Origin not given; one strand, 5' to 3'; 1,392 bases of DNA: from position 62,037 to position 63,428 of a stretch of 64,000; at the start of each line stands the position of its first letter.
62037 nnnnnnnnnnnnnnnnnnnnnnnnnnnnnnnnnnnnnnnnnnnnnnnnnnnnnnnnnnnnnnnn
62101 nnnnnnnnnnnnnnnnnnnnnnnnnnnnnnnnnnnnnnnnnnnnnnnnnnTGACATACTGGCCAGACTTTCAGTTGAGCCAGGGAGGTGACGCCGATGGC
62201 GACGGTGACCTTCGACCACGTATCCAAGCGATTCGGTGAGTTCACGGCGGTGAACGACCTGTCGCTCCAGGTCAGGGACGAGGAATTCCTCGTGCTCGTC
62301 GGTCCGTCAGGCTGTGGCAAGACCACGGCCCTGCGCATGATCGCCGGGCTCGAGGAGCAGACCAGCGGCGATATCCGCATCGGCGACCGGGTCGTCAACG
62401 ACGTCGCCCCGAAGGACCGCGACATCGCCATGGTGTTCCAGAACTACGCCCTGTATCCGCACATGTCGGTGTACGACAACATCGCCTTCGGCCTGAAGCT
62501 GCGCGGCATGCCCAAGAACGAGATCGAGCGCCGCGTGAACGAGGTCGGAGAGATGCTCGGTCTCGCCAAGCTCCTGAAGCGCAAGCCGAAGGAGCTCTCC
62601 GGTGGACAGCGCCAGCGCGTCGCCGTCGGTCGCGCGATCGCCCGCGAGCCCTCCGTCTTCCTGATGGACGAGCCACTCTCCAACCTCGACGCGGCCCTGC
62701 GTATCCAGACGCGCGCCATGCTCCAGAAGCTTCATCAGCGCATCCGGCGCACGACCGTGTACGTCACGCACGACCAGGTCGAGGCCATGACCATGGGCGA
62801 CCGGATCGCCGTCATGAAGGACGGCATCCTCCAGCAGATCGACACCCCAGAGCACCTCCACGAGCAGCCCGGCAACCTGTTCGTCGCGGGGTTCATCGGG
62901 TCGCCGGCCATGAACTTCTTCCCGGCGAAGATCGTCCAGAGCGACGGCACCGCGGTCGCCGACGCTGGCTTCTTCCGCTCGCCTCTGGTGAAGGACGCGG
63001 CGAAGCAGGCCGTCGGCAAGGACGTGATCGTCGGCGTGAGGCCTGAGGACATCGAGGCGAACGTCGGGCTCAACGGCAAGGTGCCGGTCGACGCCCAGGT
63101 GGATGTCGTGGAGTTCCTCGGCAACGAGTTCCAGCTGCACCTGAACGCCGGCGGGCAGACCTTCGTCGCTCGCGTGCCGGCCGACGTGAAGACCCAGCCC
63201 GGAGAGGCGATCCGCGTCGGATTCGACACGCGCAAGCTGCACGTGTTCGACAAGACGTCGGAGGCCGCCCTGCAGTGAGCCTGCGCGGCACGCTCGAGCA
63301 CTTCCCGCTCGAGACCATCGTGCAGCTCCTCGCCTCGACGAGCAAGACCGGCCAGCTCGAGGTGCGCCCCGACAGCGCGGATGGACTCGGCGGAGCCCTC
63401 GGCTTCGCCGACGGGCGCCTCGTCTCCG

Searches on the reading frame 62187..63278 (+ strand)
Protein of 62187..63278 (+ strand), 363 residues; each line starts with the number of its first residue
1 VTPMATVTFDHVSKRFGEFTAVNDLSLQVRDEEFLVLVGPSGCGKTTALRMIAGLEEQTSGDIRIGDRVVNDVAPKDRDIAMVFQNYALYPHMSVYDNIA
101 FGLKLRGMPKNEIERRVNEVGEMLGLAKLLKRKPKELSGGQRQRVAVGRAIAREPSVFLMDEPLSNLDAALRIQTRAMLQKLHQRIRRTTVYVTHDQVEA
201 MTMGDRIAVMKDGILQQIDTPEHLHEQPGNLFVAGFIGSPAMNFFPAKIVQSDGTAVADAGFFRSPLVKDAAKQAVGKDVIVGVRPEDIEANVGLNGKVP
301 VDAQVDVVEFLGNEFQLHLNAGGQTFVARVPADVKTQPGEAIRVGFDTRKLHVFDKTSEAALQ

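Call 3: search_protein_families(library=pfam, proteins=[window:62187-63278:+], max_evalue=0.01)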
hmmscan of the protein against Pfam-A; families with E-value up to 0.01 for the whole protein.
window:62187-63278:+ (363 aa): 16 families
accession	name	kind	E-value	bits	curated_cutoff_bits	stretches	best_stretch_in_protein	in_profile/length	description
PF00005.33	ABC_tran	-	6.8e-33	114.6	25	1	22-164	1-136/137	ABC transporter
PF17912.7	OB_MalK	-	1.3e-13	52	27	1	238-289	1-53/53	MalK OB fold domain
PF08402.16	TOBE_2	-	3.5e-11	43.5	21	1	282-354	1-76/76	TOBE domain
PF02463.25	SMC_N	-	2.3e-05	24.4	40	1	31-212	23-216/220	RecF/RecN/SMC N terminal domain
PF13401.12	AAA_22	-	4.3e-05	24.3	27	1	31-108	4-63/130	AAA domain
PF03459.23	TOBE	-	0.00014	22.4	22.3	1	303-353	9-64/64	TOBE domain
PF17850.7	CysA_C_terminal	-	0.00024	22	29.7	1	243-290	1-42/43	CysA C-terminal regulatory domain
PF03215.21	Rad17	-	0.00026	21.4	23.8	1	24-53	37-66/186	Rad17 P-loop domain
PF20703.3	nSTAND1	-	0.00094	19.3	27.1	1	16-84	17-85/379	Novel STAND NTPase 1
PF13304.12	AAA_21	-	0.0028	18.2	27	0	34-70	1-49/304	AAA domain, putative AbiEii toxin, Type IV TA system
PF24389.1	ORC-CDC6-like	-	0.0047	16.1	27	1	35-52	35-52/571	ORC-CDC6-like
PF20720.3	nSTAND3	-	0.0062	16.7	27.2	0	28-53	13-38/155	Novel STAND NTPase 3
PF13514.12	AAA_27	-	0.0068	16.4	22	0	14-54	9-48/206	AAA domain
PF13191.12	AAA_16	-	0.0069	17.3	32.6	0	20-58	10-51/167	AAA ATPase domain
PF03193.22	RsgA_GTPase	-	0.0085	16.4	30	0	23-64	98-138/174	RsgA GTPase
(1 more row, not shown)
